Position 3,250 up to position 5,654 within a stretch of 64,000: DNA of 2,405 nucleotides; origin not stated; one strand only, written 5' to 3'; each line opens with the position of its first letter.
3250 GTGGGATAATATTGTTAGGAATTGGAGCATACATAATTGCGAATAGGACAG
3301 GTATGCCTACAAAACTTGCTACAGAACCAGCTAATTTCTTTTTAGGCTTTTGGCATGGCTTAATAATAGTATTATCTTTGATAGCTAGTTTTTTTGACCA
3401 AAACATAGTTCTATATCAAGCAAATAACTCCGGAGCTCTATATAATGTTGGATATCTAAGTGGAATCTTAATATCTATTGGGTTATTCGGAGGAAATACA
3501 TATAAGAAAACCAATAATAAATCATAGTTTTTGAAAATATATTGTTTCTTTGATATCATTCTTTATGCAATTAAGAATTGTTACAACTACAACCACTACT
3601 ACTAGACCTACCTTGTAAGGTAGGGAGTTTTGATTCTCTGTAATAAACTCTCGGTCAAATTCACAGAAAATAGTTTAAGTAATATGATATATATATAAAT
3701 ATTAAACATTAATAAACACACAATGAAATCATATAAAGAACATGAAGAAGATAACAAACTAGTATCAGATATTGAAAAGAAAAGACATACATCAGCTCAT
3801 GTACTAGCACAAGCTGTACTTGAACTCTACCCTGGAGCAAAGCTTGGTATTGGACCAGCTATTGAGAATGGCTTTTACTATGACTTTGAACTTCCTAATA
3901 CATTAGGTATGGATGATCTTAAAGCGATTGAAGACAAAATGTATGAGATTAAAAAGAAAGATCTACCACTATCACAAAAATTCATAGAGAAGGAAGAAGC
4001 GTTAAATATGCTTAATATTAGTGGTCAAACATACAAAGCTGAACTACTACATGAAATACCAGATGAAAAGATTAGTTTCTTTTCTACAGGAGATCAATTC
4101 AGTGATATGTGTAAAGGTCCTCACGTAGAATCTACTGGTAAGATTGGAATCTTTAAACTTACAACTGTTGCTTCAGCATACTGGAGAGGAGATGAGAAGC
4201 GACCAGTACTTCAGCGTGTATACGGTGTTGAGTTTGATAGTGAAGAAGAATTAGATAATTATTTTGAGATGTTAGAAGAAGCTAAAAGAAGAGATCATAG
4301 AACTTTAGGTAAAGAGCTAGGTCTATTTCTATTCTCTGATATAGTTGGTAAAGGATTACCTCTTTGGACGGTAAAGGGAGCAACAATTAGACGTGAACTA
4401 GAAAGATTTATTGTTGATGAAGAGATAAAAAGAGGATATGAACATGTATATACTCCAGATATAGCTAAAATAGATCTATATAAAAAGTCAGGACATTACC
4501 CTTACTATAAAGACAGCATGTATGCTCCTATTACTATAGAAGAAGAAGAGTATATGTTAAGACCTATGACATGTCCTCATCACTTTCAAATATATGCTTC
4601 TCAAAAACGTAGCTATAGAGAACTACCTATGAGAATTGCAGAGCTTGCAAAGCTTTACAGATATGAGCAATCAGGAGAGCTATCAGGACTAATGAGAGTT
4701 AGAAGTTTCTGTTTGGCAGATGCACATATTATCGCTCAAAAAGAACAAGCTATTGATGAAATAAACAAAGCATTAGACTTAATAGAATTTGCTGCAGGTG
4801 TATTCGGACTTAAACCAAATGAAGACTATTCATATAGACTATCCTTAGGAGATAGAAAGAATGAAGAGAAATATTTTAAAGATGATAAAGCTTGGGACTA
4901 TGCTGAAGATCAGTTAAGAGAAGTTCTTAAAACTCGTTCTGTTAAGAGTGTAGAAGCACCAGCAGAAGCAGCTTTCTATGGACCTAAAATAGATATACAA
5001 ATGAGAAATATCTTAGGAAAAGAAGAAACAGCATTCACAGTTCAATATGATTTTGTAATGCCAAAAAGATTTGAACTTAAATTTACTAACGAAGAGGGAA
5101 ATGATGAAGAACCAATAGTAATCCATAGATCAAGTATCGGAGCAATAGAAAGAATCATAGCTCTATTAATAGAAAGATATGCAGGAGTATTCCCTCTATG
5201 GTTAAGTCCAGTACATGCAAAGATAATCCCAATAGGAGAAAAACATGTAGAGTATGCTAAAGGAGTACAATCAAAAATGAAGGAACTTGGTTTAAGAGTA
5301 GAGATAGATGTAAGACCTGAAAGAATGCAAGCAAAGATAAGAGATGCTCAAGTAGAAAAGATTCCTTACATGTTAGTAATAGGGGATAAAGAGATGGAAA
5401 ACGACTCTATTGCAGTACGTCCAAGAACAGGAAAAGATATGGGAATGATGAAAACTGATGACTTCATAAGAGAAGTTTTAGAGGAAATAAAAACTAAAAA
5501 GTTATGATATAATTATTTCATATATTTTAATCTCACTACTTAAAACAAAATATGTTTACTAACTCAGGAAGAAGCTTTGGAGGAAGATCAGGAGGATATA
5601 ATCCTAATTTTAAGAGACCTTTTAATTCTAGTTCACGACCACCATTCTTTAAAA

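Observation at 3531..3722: Thr-codon leader peptide and anticodon-mimic hairpin upstream of thrS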

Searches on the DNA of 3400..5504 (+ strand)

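Call 4: search_rna_families(source=window, start=3400, end=3850, threshold=evalue, max_evalue=10, show_alignments=3)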
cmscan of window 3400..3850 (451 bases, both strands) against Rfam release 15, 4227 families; matches with E-value up to 10: 5.
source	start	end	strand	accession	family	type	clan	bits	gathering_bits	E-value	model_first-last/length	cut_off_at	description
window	3440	3527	-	RF01588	snoR13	Gene; snRNA; snoRNA; CD-box;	-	19.6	60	2.6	1-105/105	no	small nucleolar RNA snoR13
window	3543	3682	-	RF04314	opuB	Cis-reg;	-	18.2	75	0.4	1-137/137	no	opuB ncRNA motif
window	3633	3671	-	RF02262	MAT2A_C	Cis-reg;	-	15.3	47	3.1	1-52/52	no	MAT2A 3'UTR stem loop C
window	3429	3533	+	RF02189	ST7-OT4_3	Gene; lncRNA;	-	13.5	50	0.71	205-302/302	no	ST7 overlapping transcript 4 conserved region 3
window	3717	3847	-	RF02189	ST7-OT4_3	Gene; lncRNA;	-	12.1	50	1.5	162-302/302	no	ST7 overlapping transcript 4 conserved region 3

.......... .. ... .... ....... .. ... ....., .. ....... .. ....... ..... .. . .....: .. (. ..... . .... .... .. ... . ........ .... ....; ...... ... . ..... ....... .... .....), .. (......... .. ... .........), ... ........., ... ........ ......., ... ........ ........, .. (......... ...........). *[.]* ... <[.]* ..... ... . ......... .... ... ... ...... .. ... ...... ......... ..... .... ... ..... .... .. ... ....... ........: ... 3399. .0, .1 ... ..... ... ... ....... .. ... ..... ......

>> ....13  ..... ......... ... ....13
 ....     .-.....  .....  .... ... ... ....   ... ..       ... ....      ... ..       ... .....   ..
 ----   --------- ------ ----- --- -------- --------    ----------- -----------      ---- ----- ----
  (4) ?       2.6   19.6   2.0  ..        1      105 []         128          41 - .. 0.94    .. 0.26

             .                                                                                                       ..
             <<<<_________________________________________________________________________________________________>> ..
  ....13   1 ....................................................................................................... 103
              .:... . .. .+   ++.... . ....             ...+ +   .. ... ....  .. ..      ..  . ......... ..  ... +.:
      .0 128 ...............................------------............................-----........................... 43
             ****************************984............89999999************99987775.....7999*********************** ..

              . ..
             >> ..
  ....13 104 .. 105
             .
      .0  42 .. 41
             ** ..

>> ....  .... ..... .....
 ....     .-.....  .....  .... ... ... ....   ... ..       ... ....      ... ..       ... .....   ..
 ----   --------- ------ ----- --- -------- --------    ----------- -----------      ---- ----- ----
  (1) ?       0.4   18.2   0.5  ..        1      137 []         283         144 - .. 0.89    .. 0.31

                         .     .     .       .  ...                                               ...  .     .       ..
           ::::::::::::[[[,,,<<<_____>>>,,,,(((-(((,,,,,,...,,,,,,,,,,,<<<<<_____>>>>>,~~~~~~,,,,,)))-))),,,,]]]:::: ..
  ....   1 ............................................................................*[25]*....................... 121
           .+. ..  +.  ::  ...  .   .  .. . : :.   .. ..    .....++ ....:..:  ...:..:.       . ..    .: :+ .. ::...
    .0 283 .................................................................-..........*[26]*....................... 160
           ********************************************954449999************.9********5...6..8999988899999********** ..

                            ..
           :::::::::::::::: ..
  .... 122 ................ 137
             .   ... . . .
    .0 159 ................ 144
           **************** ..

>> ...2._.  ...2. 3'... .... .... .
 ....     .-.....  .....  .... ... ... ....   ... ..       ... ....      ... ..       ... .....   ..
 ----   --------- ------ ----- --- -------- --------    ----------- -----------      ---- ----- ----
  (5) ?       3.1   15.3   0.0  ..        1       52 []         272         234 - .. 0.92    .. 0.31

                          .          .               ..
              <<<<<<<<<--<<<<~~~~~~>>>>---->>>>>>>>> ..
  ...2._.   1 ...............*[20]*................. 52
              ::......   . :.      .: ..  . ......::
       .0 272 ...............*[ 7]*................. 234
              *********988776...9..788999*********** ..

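Call 29: search_rna_families(sources=[L001, L002, L003, L004, L005, L020, L030, L031, L045, L047, L052, L060, L061, L073, L080, L068, L130, L133, L160, L035], threshold=gathering)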
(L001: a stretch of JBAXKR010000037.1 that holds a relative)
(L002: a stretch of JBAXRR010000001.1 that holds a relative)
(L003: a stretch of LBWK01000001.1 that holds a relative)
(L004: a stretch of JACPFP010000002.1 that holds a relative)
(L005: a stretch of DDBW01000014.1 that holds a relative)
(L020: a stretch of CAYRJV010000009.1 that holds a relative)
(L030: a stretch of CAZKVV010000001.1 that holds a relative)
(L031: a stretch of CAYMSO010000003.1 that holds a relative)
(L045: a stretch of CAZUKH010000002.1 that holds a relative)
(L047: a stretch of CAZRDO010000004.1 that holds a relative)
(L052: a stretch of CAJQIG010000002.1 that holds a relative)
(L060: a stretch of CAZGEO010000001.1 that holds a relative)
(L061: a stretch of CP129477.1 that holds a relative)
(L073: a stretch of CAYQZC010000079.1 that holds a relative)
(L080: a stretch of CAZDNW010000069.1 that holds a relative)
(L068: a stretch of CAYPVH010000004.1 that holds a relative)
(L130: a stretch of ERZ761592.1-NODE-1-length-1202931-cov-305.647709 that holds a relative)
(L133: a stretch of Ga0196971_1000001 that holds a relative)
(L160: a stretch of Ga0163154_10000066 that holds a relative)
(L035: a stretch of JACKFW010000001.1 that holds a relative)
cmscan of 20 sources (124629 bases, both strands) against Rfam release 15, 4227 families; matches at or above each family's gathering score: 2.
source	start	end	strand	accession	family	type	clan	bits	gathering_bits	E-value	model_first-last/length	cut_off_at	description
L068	1071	1144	+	RF00005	tRNA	Gene; tRNA;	CL00001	72.7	29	1.1e-13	1-71/71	no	tRNA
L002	750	822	+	RF00005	tRNA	Gene; tRNA;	CL00001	67.4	29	3.2e-12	1-71/71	no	tRNA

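Call 31: search_rna_families(sources=[L006, L007, L008, L010, L012, L014, L015, L016, L017, L019, L022, L024, L025, L026, L027, L028, L029, L033, L058, L062], threshold=gathering)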
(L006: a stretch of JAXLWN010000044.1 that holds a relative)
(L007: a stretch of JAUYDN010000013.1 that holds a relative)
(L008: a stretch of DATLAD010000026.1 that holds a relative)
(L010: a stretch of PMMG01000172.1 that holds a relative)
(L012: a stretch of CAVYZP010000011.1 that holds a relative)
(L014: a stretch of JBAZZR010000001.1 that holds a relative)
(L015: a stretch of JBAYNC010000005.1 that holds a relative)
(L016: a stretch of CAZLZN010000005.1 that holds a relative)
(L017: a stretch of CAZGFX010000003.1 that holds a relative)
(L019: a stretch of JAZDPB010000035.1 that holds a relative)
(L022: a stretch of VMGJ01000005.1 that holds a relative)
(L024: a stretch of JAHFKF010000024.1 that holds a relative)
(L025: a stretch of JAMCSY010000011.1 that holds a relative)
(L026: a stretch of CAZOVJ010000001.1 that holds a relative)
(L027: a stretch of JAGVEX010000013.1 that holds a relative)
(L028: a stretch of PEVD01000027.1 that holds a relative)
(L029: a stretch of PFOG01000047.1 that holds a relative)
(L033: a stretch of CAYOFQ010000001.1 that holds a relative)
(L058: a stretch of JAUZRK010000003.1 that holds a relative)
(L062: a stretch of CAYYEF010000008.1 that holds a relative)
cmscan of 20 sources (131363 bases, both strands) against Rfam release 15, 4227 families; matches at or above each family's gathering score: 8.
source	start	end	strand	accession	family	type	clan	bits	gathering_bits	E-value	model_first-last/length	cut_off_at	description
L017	1363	1435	+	RF00005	tRNA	Gene; tRNA;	CL00001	72.9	29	1e-13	1-71/71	no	tRNA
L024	495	568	+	RF00005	tRNA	Gene; tRNA;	CL00001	72.3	29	1.5e-13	1-71/71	no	tRNA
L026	1001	1074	+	RF00005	tRNA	Gene; tRNA;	CL00001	72.1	29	1.7e-13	1-71/71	no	tRNA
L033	1140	1213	+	RF00005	tRNA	Gene; tRNA;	CL00001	71.7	29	2.2e-13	1-71/71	no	tRNA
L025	209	281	-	RF00005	tRNA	Gene; tRNA;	CL00001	70.9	29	3.5e-13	1-71/71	no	tRNA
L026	2390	2463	+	RF00005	tRNA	Gene; tRNA;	CL00001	65.4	29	1.2e-11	1-71/71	no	tRNA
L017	1469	1539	+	RF00005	tRNA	Gene; tRNA;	CL00001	64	29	2.8e-11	1-71/71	no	tRNA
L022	1233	1319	+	RF00005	tRNA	Gene; tRNA;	CL00001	52.5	29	4.3e-08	1-71/71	no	tRNA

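Call 32: search_rna_families(source=L014, start=2100, end=2520, threshold=evalue, max_evalue=1, show_alignments=1)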
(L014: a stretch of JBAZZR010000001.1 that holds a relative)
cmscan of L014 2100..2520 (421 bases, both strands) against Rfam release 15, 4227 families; matches with E-value up to 1: 6.
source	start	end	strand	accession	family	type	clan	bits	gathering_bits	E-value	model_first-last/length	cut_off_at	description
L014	2203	2402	+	RF00230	T-box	Cis-reg; leader;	-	29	93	9.9e-05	1-219/219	no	T-box leader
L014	2389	2438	-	RF03995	mir-7957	Gene; miRNA;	-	27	76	0.0044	1-59/59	no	mir-7957 microRNA precursor family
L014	2383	2444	-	RF03729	mir-2363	Gene; miRNA;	-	20.8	90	0.26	1-72/72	no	mir-2363 microRNA precursor family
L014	2384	2443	+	RF03729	mir-2363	Gene; miRNA;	-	20.3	90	0.37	7-66/72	no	mir-2363 microRNA precursor family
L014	2380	2451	-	RF04211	MIR5185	Gene; miRNA;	-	19.5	101.7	0.28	1-111/111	no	MIR5185 microRNA precursor family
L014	2389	2438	-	RF04145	MIR8706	Gene; miRNA;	-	17.9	95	0.94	1-101/101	no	MIR8706 microRNA precursor family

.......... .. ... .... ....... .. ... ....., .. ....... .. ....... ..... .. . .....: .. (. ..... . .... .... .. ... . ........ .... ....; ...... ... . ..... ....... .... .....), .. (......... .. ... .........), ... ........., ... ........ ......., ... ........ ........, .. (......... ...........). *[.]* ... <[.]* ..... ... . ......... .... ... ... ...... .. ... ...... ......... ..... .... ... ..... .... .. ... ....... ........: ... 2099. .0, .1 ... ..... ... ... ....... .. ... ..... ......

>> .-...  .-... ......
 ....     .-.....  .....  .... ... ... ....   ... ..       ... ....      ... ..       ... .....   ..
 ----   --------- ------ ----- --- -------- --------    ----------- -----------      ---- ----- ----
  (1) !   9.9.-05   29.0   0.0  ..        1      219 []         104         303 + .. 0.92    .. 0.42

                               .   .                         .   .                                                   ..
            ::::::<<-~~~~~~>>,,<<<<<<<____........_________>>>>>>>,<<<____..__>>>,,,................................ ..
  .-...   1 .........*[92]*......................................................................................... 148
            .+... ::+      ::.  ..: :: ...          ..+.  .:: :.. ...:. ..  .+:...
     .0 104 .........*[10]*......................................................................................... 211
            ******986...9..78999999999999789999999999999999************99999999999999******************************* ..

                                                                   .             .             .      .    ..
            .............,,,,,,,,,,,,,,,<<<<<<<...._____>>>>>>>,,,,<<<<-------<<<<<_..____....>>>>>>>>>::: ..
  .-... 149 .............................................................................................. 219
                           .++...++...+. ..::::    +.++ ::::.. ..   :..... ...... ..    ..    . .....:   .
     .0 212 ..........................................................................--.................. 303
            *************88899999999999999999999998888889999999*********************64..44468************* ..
